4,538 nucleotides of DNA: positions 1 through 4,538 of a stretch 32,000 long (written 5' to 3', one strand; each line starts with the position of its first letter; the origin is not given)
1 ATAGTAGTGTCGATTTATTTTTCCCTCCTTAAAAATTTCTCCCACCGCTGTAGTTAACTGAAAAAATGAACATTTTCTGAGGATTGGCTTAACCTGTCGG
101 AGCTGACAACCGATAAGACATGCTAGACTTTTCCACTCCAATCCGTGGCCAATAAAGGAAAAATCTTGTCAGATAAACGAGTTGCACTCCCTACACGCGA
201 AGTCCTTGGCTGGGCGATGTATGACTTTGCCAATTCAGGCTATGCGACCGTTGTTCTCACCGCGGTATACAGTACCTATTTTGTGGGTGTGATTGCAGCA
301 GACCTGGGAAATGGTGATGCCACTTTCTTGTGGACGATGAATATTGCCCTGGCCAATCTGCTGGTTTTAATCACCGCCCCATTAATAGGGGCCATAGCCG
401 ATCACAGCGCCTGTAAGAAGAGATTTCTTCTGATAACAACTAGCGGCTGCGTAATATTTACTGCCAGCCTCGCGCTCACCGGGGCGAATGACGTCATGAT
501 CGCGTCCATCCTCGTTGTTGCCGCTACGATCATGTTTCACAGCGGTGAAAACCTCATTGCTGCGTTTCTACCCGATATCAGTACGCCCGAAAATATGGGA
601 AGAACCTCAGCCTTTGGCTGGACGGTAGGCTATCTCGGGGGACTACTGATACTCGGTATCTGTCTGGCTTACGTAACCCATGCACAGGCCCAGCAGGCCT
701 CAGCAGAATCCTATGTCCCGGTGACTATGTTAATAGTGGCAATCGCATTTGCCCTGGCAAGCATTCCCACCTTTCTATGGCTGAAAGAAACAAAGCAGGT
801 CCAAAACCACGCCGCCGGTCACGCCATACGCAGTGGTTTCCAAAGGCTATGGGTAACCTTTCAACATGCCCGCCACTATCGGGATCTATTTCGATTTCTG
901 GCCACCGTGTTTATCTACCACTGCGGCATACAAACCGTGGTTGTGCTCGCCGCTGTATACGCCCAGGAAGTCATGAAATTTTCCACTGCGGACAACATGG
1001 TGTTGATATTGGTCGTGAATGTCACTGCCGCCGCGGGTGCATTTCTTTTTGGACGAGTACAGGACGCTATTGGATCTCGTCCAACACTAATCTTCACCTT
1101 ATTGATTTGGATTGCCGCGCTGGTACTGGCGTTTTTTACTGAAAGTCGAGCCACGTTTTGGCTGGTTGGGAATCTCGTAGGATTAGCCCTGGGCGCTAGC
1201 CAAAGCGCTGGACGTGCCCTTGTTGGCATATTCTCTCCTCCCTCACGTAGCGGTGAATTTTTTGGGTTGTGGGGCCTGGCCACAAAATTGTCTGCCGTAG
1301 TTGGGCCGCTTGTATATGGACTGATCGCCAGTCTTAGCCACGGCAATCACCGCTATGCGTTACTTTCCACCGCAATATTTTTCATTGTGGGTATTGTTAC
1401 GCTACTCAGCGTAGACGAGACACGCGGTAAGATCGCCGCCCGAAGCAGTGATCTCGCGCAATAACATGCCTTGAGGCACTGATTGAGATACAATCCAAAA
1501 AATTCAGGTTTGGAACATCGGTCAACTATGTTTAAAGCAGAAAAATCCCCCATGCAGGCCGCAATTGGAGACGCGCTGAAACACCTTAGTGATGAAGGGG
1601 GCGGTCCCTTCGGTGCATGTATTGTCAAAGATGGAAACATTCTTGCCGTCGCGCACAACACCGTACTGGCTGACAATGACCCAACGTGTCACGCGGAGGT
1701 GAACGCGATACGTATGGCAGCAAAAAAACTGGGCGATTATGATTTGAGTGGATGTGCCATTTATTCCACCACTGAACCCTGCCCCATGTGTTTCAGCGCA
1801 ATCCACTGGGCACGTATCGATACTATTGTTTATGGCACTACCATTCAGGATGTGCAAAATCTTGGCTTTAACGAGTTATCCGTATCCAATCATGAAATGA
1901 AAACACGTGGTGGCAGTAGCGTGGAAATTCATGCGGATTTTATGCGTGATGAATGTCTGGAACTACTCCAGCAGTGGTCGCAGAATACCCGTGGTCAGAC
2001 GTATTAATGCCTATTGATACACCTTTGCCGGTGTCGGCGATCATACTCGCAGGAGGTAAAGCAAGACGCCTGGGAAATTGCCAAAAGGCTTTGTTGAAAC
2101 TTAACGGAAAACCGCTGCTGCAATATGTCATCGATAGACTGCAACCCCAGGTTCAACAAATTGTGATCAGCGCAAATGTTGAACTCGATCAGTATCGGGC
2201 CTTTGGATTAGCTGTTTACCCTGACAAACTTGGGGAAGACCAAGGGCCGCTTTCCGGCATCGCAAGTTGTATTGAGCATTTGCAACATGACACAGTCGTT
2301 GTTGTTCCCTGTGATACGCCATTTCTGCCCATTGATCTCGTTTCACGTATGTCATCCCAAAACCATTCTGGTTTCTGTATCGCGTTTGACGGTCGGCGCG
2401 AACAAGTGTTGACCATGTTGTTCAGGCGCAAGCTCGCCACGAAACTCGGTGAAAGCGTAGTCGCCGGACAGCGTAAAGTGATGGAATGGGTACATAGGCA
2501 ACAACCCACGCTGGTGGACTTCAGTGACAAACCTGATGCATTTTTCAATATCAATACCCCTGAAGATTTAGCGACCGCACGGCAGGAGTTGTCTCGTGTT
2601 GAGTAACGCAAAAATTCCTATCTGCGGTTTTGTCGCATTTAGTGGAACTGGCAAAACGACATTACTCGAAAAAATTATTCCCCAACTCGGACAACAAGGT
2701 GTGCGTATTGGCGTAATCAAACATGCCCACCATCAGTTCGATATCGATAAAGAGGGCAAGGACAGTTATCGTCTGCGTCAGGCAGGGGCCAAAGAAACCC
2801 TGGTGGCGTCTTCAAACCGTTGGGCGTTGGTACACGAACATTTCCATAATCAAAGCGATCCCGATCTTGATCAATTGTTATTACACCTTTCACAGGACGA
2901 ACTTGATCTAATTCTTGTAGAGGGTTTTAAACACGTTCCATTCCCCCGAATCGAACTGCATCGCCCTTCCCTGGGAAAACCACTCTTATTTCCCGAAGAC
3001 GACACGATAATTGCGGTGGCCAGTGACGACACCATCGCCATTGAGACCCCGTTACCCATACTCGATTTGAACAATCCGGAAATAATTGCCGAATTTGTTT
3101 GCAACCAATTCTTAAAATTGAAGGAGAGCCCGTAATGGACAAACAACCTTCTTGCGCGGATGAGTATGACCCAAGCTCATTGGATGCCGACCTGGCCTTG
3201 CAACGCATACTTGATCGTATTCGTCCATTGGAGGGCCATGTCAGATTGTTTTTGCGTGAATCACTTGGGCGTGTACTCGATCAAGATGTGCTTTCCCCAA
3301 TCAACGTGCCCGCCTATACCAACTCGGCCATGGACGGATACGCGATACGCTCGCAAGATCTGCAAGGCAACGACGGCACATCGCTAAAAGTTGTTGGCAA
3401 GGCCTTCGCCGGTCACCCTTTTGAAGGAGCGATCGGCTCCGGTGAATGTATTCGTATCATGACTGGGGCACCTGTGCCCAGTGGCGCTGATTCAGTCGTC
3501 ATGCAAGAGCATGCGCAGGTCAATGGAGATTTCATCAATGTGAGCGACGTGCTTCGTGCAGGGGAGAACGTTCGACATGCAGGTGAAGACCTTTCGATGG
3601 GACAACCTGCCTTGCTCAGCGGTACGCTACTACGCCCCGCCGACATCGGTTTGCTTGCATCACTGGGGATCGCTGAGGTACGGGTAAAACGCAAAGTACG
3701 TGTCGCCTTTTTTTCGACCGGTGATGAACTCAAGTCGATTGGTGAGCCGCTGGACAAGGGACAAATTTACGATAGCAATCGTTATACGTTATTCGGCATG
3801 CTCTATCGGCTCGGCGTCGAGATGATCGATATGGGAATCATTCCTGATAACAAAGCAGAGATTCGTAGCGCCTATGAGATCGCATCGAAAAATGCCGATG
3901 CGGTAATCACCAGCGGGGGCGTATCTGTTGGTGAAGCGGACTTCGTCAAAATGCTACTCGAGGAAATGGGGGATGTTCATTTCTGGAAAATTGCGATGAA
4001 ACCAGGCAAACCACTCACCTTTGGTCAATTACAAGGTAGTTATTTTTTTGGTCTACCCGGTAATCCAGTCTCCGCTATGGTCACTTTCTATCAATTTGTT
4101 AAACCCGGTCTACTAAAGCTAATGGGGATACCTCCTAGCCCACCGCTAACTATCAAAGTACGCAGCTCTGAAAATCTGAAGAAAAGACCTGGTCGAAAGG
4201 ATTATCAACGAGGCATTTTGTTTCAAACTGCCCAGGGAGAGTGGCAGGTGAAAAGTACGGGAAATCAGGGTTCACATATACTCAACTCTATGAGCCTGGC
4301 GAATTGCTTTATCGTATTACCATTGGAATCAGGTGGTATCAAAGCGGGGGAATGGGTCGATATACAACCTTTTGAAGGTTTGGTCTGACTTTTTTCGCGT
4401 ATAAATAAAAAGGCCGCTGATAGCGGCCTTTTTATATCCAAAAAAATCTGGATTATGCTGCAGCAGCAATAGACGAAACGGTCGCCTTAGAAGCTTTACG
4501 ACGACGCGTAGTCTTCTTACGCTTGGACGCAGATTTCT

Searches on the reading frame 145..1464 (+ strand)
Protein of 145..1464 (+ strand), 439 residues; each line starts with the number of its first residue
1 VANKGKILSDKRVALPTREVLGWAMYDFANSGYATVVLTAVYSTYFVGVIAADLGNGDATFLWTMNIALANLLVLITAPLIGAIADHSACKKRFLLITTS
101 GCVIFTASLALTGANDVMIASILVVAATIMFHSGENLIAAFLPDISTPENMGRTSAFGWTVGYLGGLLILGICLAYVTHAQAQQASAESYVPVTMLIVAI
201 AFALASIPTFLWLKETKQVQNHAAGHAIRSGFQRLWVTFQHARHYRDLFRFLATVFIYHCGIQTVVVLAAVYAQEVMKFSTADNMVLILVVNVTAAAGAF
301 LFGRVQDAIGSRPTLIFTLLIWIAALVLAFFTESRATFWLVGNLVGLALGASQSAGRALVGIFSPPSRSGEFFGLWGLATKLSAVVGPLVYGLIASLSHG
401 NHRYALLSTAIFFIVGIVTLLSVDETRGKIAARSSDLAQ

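Call 10: search_protein_families(library=ncbifam, proteins=[window:145-1464:+], max_evalue=0.001)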
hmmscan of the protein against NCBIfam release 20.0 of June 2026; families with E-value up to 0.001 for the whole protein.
window:145-1464:+ (439 aa): 11 families
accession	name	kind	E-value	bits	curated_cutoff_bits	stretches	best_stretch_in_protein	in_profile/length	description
TIGR00880.1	2_A_01_02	superfamily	2.3e-10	40.7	131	1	288-421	4-135/141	multidrug resistance protein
TIGR00883.1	2A0106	subfamily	1.5e-09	37.4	443.45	1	199-410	176-394/400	metabolite/H+ symporter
TIGR00881.1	2A0104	subfamily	1.6e-09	37.3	407.75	1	268-431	16-179/379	phosphoglycerate transporter protein PgtP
NF049980.1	SfMCT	equivalog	1.6e-08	33.6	320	1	69-410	45-376/378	L-lactate MFS transporter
NF053813.1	MFS_TcaB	equivalog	3e-06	26.2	475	1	274-436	33-194/396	putative multidrug effflux MFS transporter TcaB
NF008654.0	PRK11652.1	equivalog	1.4e-05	24.2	479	1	293-435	55-196/397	multidrug efflux MFS transporter EmrD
TIGR00893.1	2A0114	subfamily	1.6e-05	24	395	1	268-421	15-397/399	D-galactonate transporter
TIGR00710.1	efflux_Bcr_CflA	subfamily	2.5e-05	23.9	200.9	1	293-430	51-187/385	Bcr/CflA family efflux MFS transporter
TIGR00886.1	2A0108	subfamily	0.00027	20.1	311.7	1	251-426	3-191/368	NarK family nitrate/nitrite MFS transporter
TIGR00891.1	2A0112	subfamily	0.00036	19.7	552.9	1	265-425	28-190/405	sialate:H+ symport family MFS transporter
NF011656.1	PRK15075.1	subfamily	0.00094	18.2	445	0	25-399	20-388/419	tricarballylate/proton symporter TcuC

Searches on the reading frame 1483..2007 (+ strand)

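Call 10: search_protein_families(library=ncbifam, proteins=[window:1483-2007:+], max_evalue=0.001)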
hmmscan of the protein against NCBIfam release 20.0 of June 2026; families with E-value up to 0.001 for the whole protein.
window:1483-2007:+ (174 aa): 4 families
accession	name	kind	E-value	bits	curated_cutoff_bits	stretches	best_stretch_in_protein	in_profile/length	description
NF008113.2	PRK10860.1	equivalog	6.6e-22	78.1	150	1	22-172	9-154/165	tRNA adenosine(34) deaminase TadA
TIGR00326.1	eubact_ribD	equivalog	1.2e-07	31.3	156.35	1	42-172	20-139/343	bifunctional diaminohydroxyphosphoribosylaminopyrimidine deaminase/5-amino-6-(5-phosphoribosylamino)uracil reductase RibD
NF041025.1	antiphage_deaminase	equivalog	2e-06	27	400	1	69-117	338-385/437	anti-phage dCTP deaminase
TIGR02571.1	ComEB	equivalog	3.4e-05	23.9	219.45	1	52-120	49-117/151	ComE operon protein 2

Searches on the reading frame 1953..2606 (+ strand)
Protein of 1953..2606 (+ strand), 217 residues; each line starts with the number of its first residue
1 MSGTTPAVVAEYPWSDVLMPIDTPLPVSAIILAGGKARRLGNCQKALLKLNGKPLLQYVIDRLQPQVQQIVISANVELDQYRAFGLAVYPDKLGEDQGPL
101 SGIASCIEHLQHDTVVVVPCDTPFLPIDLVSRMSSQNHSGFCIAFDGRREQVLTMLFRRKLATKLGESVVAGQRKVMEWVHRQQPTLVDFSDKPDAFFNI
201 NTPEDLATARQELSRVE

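Call 10: search_protein_families(library=ncbifam, proteins=[window:1953-2606:+], max_evalue=0.001)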
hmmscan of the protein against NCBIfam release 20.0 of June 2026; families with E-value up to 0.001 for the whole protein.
window:1953-2606:+ (217 aa): 26 families (the best 25 are shown)
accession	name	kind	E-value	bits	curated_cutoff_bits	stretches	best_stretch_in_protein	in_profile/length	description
TIGR02665.1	molyb_mobA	equivalog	6.4e-60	202.4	151.85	1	28-207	2-186/186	molybdenum cofactor guanylyltransferase MobA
NF011057.0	PRK14489.1-2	subfamily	1.5e-39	136.3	541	1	27-208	7-193/363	bifunctional molybdenum cofactor guanylyltransferase MobA/molybdopterin-guanine dinucleotide biosynthesis adaptor protein MobB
NF011056.0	PRK14489.1-1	equivalog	1.9e-30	106.2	379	1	27-211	6-194/363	bifunctional molybdenum cofactor guanylyltransferase MobA/molybdopterin-guanine dinucleotide biosynthesis adaptor protein MobB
NF001457.0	PRK00317.1-3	equivalog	8.5e-30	103.7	164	1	28-213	3-197/200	molybdenum cofactor guanylyltransferase MobA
NF011058.0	PRK14489.1-3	exception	1.2e-29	103.1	820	1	27-206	9-198/382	molybdenum cofactor guanylyltransferase MobA, DUF3305 domain-containing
NF001837.0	PRK00560.1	equivalog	2.8e-23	82.6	182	1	27-214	9-192/196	molybdenum cofactor guanylyltransferase MobA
NF002741.0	PRK02726.1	equivalog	1.1e-22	80.6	179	1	27-211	8-196/200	molybdenum cofactor guanylyltransferase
NF011059.0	PRK14490.1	equivalog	3.8e-18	65.8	354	1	19-215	173-371/374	bifunctional molybdenum cofactor guanylyltransferase MobA/molybdopterin-guanine dinucleotide biosynthesis adaptor protein MobB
NF011070.0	PRK14500.1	equivalog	1.4e-15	57.4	606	1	26-214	166-356/358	putative bifunctional molybdopterin-guanine dinucleotide biosynthesis protein MoaC/MobA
NF001855.0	PRK00576.1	equivalog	2.4e-14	53.4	205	1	25-211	5-194/197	molybdenum cofactor guanylyltransferase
TIGR03310.1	matur_MocA_YgfJ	equivalog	3.4e-12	46.7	186.45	1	28-206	1-185/188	molybdenum cofactor cytidylyltransferase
TIGR00454.1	TIGR00454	hypoth_equivalog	3.2e-09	36.9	174.7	1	28-209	2-180/183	TIGR00454 family protein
NF045495.1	AdoCbiPCobY_Meth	equivalog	4e-08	33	250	1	28-123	2-105/195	adenosylcobinamide-phosphate guanylyltransferase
TIGR00453.1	ispD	equivalog_domain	1.5e-06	27.8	181.3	1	28-75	1-51/219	2-C-methyl-D-erythritol 4-phosphate cytidylyltransferase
NF045782.1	NicBOxredNboR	equivalog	2e-06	27.6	260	1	25-195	7-189/206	nicotine blue oxidoreductase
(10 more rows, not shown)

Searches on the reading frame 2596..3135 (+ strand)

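Call 10: search_protein_families(library=ncbifam, proteins=[window:2596-3135:+], max_evalue=0.001)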
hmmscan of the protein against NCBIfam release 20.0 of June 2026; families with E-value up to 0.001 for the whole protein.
window:2596-3135:+ (179 aa): 13 families
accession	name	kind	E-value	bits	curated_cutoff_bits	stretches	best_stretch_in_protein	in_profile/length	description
NF011060.0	PRK14491.1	equivalog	4e-71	240.2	532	1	3-174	7-176/598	bifunctional molybdopterin-guanine dinucleotide biosynthesis adaptor protein MobB/molybdopterin molybdotransferase MoeA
NF008021.0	PRK10751.1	equivalog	5.5e-57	192.6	204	1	4-172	3-169/174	molybdopterin-guanine dinucleotide biosynthesis protein MobB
NF011057.0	PRK14489.1-2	subfamily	1.8e-46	159.1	541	1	8-172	203-360/363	bifunctional molybdenum cofactor guanylyltransferase MobA/molybdopterin-guanine dinucleotide biosynthesis adaptor protein MobB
TIGR00176.1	mobB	equivalog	4.8e-44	150.1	76.2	1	9-169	1-153/155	molybdopterin-guanine dinucleotide biosynthesis protein B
NF011056.0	PRK14489.1-1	equivalog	1.9e-40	139.1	379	1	5-176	201-358/363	bifunctional molybdenum cofactor guanylyltransferase MobA/molybdopterin-guanine dinucleotide biosynthesis adaptor protein MobB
NF011066.0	PRK14495.1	equivalog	1.8e-32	112.9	596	1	9-170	3-158/452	putative molybdopterin-guanine dinucleotide biosynthesis protein MobB/unknown domain fusion protein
NF011059.0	PRK14490.1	equivalog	6.1e-27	94.7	354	1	12-175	16-175/374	bifunctional molybdenum cofactor guanylyltransferase MobA/molybdopterin-guanine dinucleotide biosynthesis adaptor protein MobB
NF011062.0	PRK14494.1-1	equivalog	3.5e-16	59.4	323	1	9-113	3-95/231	putative molybdopterin-guanine dinucleotide biosynthesis protein MobB/FeS domain-containing protein protein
NF011063.0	PRK14494.1-2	equivalog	4.9e-14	52.6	258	1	9-120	3-107/227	putative molybdopterin-guanine dinucleotide biosynthesis protein MobB/FeS domain-containing protein protein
NF011064.0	PRK14494.1-3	equivalog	1.4e-10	40.9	418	1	11-170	5-155/244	putative molybdopterin-guanine dinucleotide biosynthesis protein MobB/FeS domain-containing protein protein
NF011061.0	PRK14493.1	equivalog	4.4e-09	36.3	215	1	12-123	6-108/274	molybdopterin synthase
NF011065.0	PRK14494.1-4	equivalog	4.8e-09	35.9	287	1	11-170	14-158/244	putative molybdopterin-guanine dinucleotide biosynthesis protein MobB/FeS domain-containing protein protein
TIGR00073.1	hypB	equivalog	0.00037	20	121.2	1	4-97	27-105/217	hydrogenase nickel incorporation protein HypB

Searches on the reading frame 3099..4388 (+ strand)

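Call 10: search_protein_families(library=ncbifam, proteins=[window:3099-4388:+], max_evalue=0.001)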
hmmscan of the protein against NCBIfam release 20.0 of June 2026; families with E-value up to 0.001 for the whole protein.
window:3099-4388:+ (429 aa): 10 families
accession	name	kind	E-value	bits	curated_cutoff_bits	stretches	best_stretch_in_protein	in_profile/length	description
NF007960.1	PRK10680.1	equivalog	1.3e-176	587.2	440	1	31-425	4-401/401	molybdopterin molybdotransferase MoeA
NF011060.0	PRK14491.1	equivalog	3e-148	494.9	532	1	16-429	188-598/598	bifunctional molybdopterin-guanine dinucleotide biosynthesis adaptor protein MobB/molybdopterin molybdotransferase MoeA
NF045515.2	Glp_gephyrin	equivalog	1.6e-104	349.9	475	1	33-422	6-400/403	molybdotransferase-like divisome protein Glp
NF011068.0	PRK14498.1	equivalog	2e-99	333.4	534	1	31-426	13-411/647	molybdopterin biosynthesis protein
NF050098.1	MoeA_actino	exception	6.9e-98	328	560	1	46-422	18-397/400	molybdopterin molybdotransferase MoeA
NF011067.0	PRK14497.1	equivalog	4.4e-68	230.2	536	1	29-420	12-399/546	putative molybdopterin biosynthesis protein MoeA/unknown domain fusion protein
TIGR00177.1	molyb_syn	domain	1.3e-35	122.5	85.35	1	199-336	1-148/148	molybdenum cofactor synthesis domain-containing protein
NF001813.0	PRK00549.1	equivalog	5.6e-07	28.9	379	1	214-284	8-78/414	competence/damage-inducible protein A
TIGR00200.1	cinA_nterm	subfamily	1.9e-06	26.9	243.15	1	210-281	5-76/414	CinA family nicotinamide mononucleotide deamidase-related protein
NF002947.1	PRK03604.1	equivalog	0.00017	21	285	1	220-284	159-224/301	bifunctional molybdenum cofactor biosynthesis protein MoaC/MoaB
